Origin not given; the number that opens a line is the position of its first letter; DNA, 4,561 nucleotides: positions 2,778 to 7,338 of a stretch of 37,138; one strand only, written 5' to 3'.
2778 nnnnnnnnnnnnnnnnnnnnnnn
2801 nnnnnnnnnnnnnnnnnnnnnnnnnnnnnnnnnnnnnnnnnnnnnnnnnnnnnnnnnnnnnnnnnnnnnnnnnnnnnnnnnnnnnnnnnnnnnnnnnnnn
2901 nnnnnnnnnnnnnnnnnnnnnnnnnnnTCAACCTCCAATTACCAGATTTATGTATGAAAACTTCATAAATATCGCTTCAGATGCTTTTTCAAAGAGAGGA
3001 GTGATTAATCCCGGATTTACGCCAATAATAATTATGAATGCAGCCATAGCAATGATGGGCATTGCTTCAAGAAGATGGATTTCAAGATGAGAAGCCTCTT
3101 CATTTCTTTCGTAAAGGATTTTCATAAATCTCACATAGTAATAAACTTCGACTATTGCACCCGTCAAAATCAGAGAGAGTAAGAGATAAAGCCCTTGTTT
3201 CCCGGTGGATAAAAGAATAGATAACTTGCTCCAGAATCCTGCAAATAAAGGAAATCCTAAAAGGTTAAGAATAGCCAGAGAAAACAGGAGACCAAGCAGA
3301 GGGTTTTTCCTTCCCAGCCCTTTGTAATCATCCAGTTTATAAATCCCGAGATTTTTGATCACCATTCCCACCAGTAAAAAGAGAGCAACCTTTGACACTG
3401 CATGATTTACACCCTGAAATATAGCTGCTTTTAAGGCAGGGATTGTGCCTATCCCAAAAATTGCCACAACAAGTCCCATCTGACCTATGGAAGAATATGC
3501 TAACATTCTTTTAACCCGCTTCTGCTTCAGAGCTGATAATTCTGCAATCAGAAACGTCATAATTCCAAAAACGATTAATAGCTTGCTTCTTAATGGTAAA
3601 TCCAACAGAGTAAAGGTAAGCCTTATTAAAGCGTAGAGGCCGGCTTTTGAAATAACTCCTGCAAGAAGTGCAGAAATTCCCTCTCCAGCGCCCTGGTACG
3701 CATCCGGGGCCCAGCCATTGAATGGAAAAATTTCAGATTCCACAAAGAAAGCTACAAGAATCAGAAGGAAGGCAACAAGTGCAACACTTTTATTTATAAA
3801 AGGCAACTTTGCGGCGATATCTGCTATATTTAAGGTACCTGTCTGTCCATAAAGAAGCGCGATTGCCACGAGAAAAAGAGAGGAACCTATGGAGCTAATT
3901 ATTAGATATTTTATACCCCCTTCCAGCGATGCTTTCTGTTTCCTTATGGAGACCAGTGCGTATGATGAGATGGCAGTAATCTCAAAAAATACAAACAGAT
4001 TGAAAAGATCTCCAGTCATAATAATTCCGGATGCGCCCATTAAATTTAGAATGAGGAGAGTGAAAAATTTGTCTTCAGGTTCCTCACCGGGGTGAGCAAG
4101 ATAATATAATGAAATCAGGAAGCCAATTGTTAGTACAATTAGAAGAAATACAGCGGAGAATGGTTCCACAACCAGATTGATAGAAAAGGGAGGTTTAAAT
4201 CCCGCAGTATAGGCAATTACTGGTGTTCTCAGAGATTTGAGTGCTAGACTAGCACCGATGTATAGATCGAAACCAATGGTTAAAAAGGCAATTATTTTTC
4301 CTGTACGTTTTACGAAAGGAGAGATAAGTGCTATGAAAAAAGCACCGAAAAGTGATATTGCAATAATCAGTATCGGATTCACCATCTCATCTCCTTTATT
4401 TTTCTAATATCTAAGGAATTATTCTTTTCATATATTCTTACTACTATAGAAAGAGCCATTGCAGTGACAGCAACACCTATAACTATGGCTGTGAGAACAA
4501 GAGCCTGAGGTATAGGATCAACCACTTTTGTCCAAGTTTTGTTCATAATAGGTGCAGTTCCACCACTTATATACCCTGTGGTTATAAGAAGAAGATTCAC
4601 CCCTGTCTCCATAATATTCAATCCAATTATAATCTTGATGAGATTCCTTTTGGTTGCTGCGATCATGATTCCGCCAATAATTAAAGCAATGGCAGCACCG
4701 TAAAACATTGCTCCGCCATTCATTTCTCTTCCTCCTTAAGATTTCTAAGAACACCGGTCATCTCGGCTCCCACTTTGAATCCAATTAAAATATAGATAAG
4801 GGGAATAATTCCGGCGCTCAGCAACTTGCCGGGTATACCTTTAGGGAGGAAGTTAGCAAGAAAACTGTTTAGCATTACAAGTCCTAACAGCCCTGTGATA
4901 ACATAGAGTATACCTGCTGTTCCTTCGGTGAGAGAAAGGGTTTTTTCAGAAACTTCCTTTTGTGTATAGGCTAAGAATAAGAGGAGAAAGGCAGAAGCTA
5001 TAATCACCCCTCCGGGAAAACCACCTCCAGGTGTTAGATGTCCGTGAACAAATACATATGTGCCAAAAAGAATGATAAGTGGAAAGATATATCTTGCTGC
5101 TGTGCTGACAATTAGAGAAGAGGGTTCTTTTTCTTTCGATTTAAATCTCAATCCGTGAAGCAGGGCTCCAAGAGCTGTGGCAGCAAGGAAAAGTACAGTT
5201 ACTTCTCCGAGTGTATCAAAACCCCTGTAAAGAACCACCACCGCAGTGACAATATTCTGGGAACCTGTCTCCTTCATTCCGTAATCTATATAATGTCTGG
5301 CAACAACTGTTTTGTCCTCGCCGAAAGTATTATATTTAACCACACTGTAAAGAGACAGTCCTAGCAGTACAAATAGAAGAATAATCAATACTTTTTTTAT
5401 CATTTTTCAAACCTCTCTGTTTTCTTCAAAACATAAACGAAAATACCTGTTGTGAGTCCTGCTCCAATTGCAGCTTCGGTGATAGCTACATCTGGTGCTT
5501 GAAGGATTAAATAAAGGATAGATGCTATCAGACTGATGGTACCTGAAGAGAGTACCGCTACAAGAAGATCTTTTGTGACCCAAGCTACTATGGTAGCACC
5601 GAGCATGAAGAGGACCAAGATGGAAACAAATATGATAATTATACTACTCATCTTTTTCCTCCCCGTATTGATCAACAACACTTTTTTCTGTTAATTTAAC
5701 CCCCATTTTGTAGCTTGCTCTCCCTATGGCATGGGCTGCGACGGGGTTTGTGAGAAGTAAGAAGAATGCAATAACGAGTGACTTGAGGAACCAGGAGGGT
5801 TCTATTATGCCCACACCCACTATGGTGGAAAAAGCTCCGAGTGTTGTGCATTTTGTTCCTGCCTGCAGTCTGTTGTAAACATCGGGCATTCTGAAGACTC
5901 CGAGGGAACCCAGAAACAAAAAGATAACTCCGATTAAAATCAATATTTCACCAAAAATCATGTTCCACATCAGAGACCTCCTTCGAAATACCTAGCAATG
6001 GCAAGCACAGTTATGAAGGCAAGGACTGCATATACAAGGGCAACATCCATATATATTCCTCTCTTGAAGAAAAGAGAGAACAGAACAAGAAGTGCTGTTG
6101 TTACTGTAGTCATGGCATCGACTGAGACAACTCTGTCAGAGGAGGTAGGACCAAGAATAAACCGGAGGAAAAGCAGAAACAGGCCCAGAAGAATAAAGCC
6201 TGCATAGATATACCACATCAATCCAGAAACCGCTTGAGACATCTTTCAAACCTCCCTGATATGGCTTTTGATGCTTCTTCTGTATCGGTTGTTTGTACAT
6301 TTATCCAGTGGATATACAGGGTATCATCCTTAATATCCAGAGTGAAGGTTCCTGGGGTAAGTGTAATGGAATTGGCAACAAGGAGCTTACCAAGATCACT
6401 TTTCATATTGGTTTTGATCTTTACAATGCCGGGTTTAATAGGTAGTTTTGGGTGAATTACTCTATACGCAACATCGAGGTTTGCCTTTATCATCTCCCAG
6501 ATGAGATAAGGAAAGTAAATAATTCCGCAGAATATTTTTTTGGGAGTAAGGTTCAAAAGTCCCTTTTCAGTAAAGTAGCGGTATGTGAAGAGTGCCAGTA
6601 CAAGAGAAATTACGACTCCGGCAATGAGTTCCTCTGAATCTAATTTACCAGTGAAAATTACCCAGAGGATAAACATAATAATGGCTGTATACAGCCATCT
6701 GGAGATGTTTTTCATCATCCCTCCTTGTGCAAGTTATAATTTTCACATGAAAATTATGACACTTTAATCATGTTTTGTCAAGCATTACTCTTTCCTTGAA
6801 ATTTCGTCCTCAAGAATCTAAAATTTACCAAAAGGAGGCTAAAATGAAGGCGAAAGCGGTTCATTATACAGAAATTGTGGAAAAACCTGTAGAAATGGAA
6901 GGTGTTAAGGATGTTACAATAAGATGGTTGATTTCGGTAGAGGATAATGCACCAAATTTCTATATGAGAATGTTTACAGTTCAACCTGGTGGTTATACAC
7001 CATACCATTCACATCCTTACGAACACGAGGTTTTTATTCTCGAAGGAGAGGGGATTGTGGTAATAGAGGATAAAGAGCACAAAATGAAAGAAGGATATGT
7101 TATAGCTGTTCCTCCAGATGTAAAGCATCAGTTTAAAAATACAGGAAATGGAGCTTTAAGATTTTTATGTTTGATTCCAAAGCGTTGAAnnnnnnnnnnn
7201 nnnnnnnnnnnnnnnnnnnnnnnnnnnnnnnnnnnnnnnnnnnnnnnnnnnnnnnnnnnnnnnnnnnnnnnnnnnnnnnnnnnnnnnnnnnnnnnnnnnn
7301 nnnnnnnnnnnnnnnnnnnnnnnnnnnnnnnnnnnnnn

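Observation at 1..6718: Mrp-antiporter/complex-I-like operon in the exact Mbx/MBS gene order in a bacterial context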

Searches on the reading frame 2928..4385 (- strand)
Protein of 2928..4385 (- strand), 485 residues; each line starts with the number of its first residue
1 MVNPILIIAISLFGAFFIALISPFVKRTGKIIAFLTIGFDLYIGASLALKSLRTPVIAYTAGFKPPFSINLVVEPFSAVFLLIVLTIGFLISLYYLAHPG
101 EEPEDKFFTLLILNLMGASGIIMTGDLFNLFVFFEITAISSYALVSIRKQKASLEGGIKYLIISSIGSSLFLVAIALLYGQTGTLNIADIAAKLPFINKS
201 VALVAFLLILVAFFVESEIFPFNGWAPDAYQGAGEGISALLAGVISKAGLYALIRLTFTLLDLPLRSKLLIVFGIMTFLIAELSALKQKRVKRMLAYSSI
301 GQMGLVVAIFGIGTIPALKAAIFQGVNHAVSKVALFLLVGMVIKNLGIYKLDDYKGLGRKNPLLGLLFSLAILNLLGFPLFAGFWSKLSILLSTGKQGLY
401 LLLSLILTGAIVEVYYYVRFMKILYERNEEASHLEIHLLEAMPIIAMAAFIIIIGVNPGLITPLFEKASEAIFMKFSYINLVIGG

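Call 3: search_protein_families(library=pfam, proteins=[window:2928-4385:-])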
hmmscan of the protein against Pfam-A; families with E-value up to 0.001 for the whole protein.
window:2928-4385:- (485 aa): 3 families
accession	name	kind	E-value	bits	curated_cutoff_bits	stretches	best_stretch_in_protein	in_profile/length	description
PF00361.26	Proton_antipo_M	-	5.4e-64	216.6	21.5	1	125-409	2-290/294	NADH:quinone oxidoreductase/Mrp antiporter, TM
PF10125.14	NADHdeh_related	-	3.2e-08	33.7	27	1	112-223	75-182/218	NADH dehydrogenase I, subunit N related protein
PF00662.26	Proton_antipo_N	-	0.00016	22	24.5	1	67-94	9-36/51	NADH-Ubiquinone oxidoreductase (complex I), chain 5 N-terminus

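Call 52: search_solved_structures(query=window:2928-4385:-, max_evalue=1e-10)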
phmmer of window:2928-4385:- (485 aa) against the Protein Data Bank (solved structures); distinct sequences matched with E-value up to 1e-10: 94 (the best 60 are shown).
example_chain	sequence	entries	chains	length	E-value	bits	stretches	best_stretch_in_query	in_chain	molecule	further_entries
6u8y_H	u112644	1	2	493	7.6e-96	325.2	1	5-482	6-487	NADH dehydrogenase subunit N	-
6cfw_H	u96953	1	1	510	3.8e-56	194.4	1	7-485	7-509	Monovalent cation/H+ antiporter subunit D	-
7qru_D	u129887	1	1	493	7.8e-50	173.6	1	29-458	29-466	Na+/H+ antiporter subunit D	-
6z16_D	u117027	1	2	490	9.4e-42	146.9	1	33-465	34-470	Multisubunit Na+/H+ antiporter, D subunit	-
7d3u_A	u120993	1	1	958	3.7e-39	138.4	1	8-388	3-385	Monovalent Na+/H+ antiporter subunit A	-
7d3u_D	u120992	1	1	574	2.4e-38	135.7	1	8-400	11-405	Monovalent Na+/H+ antiporter subunit D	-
8e9g_N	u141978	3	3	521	4.4e-38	134.8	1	113-464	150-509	NADH-quinone oxidoreductase subunit N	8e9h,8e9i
6hum_B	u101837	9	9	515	8.5e-38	133.9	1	83-429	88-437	NAD(P)H-quinone oxidoreductase subunit 2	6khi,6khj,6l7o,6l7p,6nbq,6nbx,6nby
6u8y_X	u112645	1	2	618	6.7e-37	130.9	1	25-463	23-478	NADH dehydrogenase subunit M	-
6hum_F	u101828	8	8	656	7.4e-34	120.9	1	53-420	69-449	NADH dehydrogenase subunit 5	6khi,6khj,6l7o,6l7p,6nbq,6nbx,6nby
8e73_2M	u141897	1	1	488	7.2e-33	117.7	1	76-425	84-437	Nad2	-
7eu3_B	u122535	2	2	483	1.1e-32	117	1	39-432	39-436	NAD(P)H-quinone oxidoreductase subunit 2, chloroplastic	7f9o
7ar7_N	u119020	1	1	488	1.9e-32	116.3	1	76-428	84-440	NADH-ubiquinone oxidoreductase chain 2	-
7qru_A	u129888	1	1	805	2e-32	116.2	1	14-472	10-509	Na+/H+ antiporter subunit A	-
7a23_I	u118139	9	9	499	2.3e-32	116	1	76-428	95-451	Nad2m | NADH-ubiquinone oxidoreductase chain 2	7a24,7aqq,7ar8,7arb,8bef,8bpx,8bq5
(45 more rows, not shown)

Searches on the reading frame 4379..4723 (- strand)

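Call 3: search_protein_families(library=pfam, proteins=[window:4379-4723:-])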
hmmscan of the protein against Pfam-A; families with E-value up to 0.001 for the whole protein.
window:4379-4723:- (114 aa): 1 family
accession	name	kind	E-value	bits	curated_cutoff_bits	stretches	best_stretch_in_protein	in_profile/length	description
PF00420.29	Oxidored_q2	-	1e-25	89.7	26.1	1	7-114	3-95/95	NADH-ubiquinone/plastoquinone oxidoreductase chain 4L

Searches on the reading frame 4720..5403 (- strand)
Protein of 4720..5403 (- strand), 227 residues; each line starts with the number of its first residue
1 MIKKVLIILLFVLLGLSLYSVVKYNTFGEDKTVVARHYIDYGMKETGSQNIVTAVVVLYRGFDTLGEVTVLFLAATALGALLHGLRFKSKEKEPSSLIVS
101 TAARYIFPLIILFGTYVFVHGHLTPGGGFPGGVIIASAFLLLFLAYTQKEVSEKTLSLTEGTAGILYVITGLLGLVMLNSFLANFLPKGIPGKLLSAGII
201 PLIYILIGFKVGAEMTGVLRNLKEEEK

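Call 3: search_protein_families(library=pfam, proteins=[window:4720-5403:-])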
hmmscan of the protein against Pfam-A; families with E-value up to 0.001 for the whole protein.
window:4720-5403:- (227 aa): 2 families
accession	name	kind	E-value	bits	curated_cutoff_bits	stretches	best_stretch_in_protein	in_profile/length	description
PF04039.18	MnhB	-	9.1e-26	91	22.5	1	98-216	1-126/127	Domain related to MnhB subunit of Na+/H+ antiporter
PF20501.3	MbhE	-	8.4e-11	42.2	27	1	22-86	20-85/98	MBH, subunit E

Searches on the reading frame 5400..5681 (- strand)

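Call 3: search_protein_families(library=pfam, proteins=[window:5400-5681:-])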
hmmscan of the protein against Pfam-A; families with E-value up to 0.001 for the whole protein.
window:5400-5681:- (93 aa): 1 family
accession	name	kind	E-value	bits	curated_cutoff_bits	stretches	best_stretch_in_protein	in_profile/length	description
PF13244.11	MbhD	-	2e-21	76.4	27.2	1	24-90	1-67/67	MBH, subunit D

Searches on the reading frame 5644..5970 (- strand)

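Call 3: search_protein_families(library=pfam, proteins=[window:5644-5970:-])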
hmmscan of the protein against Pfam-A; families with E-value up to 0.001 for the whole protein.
window:5644-5970:- (108 aa): 1 family
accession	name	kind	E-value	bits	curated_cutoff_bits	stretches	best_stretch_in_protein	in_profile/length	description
PF03334.19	PhaG_MnhG_YufB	-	2.9e-27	95.2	23.4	1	10-87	1-80/80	Na+/H+ antiporter subunit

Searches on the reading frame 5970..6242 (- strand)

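Call 3: search_protein_families(library=pfam, proteins=[window:5970-6242:-])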
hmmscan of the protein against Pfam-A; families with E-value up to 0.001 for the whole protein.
window:5970-6242:- (90 aa): 1 family
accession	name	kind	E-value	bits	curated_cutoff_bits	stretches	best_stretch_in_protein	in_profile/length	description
PF04066.18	MrpF_PhaF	-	2.2e-17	63.6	23.3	1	36-87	2-53/53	Multiple resistance and pH regulation protein F (MrpF / PhaF)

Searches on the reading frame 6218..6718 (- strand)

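Call 3: search_protein_families(library=pfam, proteins=[window:6218-6718:-])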
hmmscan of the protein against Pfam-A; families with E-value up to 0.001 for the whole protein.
window:6218-6718:- (166 aa): 1 family
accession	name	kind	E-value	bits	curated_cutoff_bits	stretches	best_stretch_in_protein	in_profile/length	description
PF01899.21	MNHE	-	2e-44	151.3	27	1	13-163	2-144/145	Na+/H+ ion antiporter subunit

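Call 62: search_protein_families(library=ncbifam, proteins=[window:6218-6718:-], max_evalue=1e-10)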
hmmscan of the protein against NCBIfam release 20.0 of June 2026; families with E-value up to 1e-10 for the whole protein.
window:6218-6718:- (166 aa): 14 families
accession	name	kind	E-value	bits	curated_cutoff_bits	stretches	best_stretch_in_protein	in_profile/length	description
TIGR00942.1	2a6301s05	subfamily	3.1e-41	140.7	212.25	1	19-163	1-141/144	multicomponent Na+:H+ antiporter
NF006245.0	PRK08383.1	subfamily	3.2e-39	134.5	192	1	10-163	5-165/168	putative monovalent cation/H+ antiporter subunit E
NF009295.0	PRK12652.1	equivalog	4.4e-31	108.4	290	1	6-140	169-304/368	monovalent cation/H+ antiporter subunit E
NF006244.0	PRK08382.1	equivalog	1.2e-30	107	226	1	7-164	34-199/201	putative monovalent cation/H+ antiporter subunit E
NF009292.0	PRK12651.1-3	equivalog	1.1e-24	87.3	213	1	12-162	8-154/158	Na+/H+ antiporter subunit E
NF006519.0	PRK08965.1-3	equivalog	4e-24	85.3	190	1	9-165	4-156/158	Na+/H+ antiporter subunit E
NF006518.0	PRK08965.1-2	equivalog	4.9e-22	78.5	159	1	10-163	14-163/166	Na+/H+ antiporter subunit E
NF009291.0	PRK12651.1-1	equivalog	1.6e-20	73.7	228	1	12-162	8-154/159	Na+/H+ antiporter subunit E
NF006517.0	PRK08965.1-1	equivalog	2.7e-17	63.4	180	1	12-160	8-155/161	Na+/H+ antiporter subunit E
NF004922.0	PRK06279.1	equivalog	5.9e-16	58.6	99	1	61-140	2-79/100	putative monovalent cation/H+ antiporter subunit E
NF006521.0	PRK08965.1-5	equivalog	4.1e-15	55.8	141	1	10-163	17-168/180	Na+/H+ antiporter subunit E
NF005131.0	PRK06580.1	equivalog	4.6e-15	55.8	121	1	66-150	10-94/107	putative monovalent cation/H+ antiporter subunit E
NF009293.0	PRK12651.1-4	equivalog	1.3e-13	51.3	195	1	3-154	5-162/173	Na+/H+ antiporter subunit E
NF006520.0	PRK08965.1-4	equivalog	1.3e-13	51.2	175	1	2-162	1-158/162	Na+/H+ antiporter subunit E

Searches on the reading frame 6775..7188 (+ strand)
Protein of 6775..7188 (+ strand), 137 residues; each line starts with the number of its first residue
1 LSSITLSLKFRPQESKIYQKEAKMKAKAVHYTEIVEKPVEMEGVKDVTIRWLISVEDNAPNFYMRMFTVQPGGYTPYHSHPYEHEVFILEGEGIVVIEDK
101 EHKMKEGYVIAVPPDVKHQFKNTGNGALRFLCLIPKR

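Call 34: search_protein_families(library=pfam, proteins=[window:6775-7188:+])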
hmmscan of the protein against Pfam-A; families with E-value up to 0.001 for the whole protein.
window:6775-7188:+ (137 aa): 5 families
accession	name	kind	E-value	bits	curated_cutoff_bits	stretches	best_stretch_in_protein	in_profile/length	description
PF07883.17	Cupin_2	-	1.3e-20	73.3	27.2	1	66-133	2-69/70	Cupin domain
PF02311.25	AraC_binding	-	3.2e-08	33.8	21.1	1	73-133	14-74/135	AraC-like ligand binding domain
PF00190.28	Cupin_1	-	8.6e-07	29.1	22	1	64-131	35-111/151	Cupin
PF12973.13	Cupin_7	-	2.5e-05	24.4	27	1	62-130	33-98/105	ChrR Cupin-like domain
PF01050.24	MannoseP_isomer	-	0.00069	20.2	23.6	1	57-129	23-96/116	Mannose-6-phosphate isomerase C-terminal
